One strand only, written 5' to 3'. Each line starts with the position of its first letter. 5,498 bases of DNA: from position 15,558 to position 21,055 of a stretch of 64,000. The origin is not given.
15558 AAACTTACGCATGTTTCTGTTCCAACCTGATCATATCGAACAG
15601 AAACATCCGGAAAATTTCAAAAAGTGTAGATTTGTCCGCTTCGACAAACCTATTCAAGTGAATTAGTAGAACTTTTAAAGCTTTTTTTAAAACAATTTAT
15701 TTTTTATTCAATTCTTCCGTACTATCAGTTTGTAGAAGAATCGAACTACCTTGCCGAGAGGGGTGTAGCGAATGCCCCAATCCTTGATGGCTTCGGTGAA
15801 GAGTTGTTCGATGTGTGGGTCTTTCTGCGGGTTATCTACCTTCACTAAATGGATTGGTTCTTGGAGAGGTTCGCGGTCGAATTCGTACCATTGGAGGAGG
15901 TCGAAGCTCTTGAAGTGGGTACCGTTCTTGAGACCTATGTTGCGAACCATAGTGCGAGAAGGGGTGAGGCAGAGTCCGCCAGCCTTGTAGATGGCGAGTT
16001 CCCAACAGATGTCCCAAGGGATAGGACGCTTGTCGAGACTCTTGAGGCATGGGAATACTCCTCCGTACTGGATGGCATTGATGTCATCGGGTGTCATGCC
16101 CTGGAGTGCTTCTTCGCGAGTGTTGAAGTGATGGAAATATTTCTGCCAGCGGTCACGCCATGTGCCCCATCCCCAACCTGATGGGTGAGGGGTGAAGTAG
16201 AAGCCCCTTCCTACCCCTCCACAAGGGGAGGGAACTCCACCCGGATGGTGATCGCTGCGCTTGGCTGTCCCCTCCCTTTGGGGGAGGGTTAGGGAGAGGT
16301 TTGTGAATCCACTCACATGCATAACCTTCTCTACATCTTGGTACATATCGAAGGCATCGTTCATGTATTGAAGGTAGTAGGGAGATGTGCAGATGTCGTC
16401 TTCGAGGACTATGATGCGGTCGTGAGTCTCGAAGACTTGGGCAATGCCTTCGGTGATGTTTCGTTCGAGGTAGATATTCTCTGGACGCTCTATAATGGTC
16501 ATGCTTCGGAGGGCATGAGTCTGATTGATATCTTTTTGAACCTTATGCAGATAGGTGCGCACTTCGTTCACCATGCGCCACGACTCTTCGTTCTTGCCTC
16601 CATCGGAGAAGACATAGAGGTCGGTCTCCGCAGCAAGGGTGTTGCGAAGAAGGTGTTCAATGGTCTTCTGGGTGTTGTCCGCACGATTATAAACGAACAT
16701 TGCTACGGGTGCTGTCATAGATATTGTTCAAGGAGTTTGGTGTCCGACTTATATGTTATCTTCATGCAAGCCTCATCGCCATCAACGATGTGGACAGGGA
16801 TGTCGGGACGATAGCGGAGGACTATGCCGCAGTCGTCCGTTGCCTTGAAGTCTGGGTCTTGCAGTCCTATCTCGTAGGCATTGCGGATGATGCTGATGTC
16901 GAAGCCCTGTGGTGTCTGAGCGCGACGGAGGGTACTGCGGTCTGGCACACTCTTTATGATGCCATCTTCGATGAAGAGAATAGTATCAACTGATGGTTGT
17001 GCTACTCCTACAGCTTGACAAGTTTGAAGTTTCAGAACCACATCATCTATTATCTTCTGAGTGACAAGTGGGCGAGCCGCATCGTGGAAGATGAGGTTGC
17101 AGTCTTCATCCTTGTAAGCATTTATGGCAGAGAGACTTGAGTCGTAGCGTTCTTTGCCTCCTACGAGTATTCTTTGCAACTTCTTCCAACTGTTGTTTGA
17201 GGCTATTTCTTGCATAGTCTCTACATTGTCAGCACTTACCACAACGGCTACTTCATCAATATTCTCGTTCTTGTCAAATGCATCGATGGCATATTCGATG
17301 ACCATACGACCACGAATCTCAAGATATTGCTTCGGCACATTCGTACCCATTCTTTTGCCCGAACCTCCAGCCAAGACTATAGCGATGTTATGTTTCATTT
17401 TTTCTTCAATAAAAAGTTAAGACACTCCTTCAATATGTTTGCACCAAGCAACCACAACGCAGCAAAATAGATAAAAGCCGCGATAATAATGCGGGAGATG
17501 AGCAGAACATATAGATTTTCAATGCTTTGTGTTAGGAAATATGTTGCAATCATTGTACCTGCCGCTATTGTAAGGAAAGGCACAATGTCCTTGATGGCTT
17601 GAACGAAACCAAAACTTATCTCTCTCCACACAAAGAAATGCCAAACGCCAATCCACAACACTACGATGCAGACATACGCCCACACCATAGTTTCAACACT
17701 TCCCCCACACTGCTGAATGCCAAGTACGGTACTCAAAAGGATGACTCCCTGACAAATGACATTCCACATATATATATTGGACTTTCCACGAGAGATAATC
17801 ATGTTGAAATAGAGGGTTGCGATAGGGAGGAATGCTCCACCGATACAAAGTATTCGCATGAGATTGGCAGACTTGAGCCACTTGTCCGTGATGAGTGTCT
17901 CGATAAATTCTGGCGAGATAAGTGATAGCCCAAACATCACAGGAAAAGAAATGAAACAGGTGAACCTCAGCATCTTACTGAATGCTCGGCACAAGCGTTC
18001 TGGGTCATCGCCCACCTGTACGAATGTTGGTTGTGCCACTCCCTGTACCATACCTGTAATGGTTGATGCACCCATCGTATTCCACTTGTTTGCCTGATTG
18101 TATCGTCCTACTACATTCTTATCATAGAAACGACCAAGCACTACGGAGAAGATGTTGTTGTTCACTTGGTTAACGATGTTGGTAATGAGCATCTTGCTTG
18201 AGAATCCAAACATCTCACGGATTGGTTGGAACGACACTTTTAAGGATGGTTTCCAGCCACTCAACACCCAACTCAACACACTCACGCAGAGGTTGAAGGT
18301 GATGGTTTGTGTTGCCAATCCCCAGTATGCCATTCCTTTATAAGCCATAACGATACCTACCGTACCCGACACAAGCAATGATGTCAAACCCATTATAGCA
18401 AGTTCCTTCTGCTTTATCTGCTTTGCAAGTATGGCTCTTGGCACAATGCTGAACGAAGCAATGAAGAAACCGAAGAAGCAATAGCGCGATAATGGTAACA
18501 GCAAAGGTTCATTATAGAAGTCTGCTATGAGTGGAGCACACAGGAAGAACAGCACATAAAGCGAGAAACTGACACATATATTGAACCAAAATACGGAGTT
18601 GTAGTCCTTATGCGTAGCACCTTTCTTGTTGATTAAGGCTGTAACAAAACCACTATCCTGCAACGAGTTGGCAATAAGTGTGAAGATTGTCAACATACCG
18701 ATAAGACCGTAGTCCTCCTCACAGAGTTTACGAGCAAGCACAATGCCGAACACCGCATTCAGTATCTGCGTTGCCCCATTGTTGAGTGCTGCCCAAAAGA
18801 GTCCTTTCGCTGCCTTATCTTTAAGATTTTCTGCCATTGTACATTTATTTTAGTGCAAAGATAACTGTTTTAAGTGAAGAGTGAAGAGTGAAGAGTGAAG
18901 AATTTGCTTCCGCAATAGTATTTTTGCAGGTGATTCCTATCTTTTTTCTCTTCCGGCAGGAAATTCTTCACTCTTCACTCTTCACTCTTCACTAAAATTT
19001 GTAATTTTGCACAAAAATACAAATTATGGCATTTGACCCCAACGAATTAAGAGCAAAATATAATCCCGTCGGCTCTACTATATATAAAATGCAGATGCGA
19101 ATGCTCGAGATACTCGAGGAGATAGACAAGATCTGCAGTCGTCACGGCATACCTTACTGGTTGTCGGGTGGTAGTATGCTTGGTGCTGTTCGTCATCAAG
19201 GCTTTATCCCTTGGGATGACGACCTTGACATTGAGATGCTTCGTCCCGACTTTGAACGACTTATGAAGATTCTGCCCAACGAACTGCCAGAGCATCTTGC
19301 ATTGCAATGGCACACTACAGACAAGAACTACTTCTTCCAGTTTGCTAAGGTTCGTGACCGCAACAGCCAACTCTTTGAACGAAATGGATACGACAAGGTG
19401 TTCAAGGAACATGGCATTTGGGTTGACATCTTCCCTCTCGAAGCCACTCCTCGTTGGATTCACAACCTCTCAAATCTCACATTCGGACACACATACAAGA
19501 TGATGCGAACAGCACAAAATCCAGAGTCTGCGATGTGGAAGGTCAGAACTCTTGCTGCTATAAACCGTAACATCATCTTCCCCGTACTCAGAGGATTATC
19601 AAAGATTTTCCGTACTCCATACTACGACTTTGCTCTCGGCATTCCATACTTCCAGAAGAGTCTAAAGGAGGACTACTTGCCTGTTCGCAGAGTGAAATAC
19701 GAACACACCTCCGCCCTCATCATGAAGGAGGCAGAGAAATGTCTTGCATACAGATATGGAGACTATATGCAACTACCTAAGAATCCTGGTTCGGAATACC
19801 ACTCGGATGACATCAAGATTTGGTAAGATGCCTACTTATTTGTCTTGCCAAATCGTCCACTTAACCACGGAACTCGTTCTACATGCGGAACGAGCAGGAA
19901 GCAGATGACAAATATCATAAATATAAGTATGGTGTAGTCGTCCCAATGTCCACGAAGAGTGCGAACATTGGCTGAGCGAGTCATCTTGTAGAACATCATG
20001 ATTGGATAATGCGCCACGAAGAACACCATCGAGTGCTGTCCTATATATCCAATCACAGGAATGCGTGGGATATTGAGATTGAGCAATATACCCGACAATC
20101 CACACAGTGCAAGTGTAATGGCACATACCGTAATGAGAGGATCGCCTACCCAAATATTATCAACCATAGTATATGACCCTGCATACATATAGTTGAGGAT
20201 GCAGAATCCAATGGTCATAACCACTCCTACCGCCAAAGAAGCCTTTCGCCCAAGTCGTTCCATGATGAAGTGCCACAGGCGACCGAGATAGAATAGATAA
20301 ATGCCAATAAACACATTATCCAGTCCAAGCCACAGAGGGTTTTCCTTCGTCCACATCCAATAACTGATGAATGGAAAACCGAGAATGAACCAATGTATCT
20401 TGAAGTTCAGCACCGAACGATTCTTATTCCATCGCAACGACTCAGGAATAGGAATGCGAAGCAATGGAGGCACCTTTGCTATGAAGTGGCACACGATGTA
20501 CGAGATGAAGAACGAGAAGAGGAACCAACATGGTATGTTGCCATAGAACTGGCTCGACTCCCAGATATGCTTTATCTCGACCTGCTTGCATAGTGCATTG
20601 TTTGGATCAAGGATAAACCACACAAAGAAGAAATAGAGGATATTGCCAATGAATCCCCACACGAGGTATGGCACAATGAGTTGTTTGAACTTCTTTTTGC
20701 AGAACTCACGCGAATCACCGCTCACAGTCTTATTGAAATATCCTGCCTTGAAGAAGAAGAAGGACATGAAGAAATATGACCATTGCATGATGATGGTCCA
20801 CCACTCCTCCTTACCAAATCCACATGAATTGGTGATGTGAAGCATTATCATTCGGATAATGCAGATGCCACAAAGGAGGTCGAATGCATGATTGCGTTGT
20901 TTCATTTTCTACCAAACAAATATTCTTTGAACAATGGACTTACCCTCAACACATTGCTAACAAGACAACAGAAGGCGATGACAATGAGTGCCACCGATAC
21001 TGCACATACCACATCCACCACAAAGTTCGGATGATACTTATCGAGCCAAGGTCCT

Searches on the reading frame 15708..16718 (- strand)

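Call 15: search_protein_families(library=pfam, proteins=[window:15708-16718:-], max_evalue=0.001)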
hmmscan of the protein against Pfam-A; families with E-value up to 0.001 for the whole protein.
window:15708-16718:- (336 aa): 2 families
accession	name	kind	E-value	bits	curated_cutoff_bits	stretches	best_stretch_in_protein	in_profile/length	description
PF03071.21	GNT-I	-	3e-05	23.4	25.4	1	3-138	95-231/434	GNT-I family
PF00535.33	Glycos_transf_2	-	0.0001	22.8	23.3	1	5-124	2-104/168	Glycosyl transferase family 2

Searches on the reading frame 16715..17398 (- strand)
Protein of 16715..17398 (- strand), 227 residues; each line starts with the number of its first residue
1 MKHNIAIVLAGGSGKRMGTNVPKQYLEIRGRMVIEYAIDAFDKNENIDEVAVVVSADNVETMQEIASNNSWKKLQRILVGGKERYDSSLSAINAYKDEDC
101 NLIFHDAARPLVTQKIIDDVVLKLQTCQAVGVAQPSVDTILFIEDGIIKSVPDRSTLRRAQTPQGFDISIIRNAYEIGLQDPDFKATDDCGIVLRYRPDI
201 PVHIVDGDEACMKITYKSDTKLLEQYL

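Call 15: search_protein_families(library=pfam, proteins=[window:16715-17398:-], max_evalue=0.001)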
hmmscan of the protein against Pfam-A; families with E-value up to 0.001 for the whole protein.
window:16715-17398:- (227 aa): 3 families
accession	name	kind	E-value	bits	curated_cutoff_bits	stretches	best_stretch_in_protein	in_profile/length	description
PF01128.25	IspD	-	2.1e-52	178.5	27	1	5-227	2-219/221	2-C-methyl-D-erythritol 4-phosphate cytidylyltransferase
PF12804.13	NTP_transf_3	-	1.4e-10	42.1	27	1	6-61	1-53/160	MobA-like NTP transferase domain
PF00483.29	NTP_transferase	-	0.00066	19.8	21.2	1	6-72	2-72/245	Nucleotidyl transferase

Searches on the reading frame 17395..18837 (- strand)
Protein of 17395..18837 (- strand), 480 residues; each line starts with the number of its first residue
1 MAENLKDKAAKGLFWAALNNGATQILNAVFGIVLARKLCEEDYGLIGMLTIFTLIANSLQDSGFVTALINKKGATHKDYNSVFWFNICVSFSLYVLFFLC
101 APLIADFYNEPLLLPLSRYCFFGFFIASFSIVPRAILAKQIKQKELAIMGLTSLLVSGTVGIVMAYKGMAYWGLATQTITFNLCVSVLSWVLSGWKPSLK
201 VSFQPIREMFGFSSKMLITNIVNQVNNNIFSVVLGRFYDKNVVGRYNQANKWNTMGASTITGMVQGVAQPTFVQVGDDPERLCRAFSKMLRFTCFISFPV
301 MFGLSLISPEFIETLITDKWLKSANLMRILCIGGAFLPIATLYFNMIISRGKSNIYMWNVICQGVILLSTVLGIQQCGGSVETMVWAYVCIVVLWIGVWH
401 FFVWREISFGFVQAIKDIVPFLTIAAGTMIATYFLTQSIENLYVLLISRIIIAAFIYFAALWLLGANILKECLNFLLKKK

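Call 15: search_protein_families(library=pfam, proteins=[window:17395-18837:-], max_evalue=0.001)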
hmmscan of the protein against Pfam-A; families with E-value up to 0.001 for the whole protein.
window:17395-18837:- (480 aa): 2 families
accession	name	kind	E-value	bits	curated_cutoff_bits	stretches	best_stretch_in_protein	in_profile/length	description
PF13440.11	Polysacc_synt_3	-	4.5e-82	276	23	1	33-324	1-292/293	Polysaccharide biosynthesis protein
PF01943.22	Polysacc_synt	-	4.3e-32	112.1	28.2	1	10-274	2-272/274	Polysaccharide biosynthesis protein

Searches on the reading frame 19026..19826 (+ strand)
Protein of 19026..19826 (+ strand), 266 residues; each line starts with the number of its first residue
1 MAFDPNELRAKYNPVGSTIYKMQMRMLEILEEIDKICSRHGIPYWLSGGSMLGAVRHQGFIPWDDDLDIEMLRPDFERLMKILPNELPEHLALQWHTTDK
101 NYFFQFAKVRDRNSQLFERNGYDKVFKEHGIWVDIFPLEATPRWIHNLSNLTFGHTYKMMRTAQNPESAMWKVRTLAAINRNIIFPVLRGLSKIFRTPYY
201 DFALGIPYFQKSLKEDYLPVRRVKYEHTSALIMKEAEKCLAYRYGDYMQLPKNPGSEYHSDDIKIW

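Call 15: search_protein_families(library=pfam, proteins=[window:19026-19826:+], max_evalue=0.001)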
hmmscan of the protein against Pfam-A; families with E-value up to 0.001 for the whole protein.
window:19026-19826:+ (266 aa): 1 family
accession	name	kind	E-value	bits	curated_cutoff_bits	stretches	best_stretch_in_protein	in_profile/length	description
PF04991.19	LicD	-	7.2e-44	151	22.6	1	37-245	1-227/227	LicD family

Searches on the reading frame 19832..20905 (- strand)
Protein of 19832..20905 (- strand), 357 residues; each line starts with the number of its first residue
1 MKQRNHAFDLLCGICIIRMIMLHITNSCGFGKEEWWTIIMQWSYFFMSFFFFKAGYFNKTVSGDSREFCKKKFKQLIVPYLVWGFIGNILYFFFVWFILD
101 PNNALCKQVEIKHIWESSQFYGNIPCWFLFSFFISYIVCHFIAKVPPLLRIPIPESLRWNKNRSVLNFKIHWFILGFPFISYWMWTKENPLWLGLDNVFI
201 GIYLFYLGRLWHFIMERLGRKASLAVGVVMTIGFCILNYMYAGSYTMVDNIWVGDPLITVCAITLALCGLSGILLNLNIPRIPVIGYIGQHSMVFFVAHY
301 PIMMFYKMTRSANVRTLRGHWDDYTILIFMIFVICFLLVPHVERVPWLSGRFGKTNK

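Call 15: search_protein_families(library=pfam, proteins=[window:19832-20905:-], max_evalue=0.001)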
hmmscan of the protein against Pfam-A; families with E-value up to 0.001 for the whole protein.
window:19832-20905:- (357 aa): 1 family
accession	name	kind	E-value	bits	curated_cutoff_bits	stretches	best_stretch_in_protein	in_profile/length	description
PF01757.29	Acyl_transf_3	-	8.9e-27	94.4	31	1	5-338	1-324/326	Acyltransferase domain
